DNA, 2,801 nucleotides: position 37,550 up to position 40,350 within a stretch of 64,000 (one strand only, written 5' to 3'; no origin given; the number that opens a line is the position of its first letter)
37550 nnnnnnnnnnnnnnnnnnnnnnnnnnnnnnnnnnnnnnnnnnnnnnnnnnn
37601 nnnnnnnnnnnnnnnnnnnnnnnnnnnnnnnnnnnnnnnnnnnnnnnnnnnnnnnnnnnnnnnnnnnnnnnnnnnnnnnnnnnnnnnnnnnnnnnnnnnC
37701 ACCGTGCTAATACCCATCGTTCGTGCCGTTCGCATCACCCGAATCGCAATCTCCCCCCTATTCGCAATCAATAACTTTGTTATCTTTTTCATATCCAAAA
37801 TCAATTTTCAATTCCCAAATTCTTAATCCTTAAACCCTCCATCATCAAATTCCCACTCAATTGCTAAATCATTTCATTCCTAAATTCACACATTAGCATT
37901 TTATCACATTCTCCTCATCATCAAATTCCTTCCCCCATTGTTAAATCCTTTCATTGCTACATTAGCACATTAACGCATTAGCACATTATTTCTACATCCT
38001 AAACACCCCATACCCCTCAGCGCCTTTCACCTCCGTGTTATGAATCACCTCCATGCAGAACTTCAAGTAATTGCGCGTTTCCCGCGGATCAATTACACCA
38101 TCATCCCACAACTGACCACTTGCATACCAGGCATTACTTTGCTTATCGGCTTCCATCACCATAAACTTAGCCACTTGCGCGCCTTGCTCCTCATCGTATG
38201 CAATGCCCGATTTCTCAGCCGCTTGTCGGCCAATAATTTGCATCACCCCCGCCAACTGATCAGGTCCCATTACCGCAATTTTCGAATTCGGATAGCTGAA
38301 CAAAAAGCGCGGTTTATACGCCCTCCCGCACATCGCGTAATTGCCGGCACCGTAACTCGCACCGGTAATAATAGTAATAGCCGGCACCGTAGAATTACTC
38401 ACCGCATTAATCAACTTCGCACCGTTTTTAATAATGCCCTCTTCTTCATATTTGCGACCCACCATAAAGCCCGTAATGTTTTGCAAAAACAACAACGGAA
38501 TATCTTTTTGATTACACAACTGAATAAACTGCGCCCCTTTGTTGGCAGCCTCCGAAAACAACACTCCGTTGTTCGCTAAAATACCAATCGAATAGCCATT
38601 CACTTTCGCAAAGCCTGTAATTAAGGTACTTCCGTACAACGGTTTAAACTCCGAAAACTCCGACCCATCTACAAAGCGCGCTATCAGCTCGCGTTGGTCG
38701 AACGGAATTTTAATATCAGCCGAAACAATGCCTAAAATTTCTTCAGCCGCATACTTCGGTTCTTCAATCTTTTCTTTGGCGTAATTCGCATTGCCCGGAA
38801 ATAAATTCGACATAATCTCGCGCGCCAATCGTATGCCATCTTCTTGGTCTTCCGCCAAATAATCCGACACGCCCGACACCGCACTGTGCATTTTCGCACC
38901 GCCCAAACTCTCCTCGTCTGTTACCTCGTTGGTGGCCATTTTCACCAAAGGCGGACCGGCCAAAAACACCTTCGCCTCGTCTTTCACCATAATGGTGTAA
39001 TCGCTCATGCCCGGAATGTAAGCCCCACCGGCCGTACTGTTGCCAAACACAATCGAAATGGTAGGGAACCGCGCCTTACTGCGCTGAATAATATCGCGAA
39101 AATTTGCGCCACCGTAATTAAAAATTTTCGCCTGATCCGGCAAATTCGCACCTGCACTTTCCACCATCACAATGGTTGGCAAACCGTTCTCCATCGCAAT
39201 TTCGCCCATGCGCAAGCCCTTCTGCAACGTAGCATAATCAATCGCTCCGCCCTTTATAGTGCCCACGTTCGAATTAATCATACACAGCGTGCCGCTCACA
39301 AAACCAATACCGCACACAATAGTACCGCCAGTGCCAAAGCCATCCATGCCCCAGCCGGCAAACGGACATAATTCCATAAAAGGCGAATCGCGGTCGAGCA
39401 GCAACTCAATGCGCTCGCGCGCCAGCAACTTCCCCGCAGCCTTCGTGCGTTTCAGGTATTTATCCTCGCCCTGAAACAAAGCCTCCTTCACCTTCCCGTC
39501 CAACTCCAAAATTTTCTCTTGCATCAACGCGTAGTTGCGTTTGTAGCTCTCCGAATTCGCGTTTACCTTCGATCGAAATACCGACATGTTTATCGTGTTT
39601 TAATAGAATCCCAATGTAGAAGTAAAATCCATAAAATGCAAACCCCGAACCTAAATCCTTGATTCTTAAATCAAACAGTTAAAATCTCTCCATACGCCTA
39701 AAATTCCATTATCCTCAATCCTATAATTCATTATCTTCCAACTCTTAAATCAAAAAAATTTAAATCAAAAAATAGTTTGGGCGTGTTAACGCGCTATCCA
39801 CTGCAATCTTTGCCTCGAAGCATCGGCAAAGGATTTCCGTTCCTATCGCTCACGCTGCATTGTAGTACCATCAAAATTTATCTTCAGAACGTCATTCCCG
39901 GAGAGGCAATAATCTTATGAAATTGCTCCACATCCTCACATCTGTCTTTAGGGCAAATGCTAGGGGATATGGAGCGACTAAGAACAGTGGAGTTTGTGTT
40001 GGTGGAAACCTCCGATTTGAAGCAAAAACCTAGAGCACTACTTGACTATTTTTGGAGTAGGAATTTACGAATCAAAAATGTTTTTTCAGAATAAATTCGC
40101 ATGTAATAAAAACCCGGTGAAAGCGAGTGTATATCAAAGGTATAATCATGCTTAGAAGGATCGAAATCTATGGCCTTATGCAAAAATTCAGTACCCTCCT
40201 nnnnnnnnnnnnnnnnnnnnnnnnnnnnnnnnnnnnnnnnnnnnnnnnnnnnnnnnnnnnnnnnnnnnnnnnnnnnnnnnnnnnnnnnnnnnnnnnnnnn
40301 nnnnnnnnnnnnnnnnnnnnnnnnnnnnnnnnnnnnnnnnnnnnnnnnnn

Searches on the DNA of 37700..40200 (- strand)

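Call 10: search_rna_families(source=window, start=37700, end=40200, threshold=evalue, max_evalue=10)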
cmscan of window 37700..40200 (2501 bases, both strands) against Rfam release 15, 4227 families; matches with E-value up to 10: 5.
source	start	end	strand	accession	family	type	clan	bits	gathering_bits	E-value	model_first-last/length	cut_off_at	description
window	39783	39860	-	RF01705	Flavo-1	Gene; sRNA;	-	49.8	42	3.6e-09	1-76/76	no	Flavo-1 RNA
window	39597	39628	-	RF01349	CRISPR-DR40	Gene; CRISPR;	-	23.2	42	2.3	1-30/30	no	CRISPR RNA direct repeat element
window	39744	39856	-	RF00020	U5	Gene; snRNA; splicing;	-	20.6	40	6.2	1-117/117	no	U5 spliceosomal RNA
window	39576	39648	-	RF02701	PsrR1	Gene; sRNA;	-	16.5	42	8.5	1-79/79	no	Photosynthesis regulatory RNA1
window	39925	39976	+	RF03776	mir-2068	Gene; miRNA;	-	16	99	8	1-68/68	no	mir-2068 microRNA precursor family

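Call 77: search_dna_similar(query=window:37793-37991:-, collection=phages, mode=distant, max_evalue=0.001, max_rows=5)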
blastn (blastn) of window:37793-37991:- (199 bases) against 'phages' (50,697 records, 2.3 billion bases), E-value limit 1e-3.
No match.
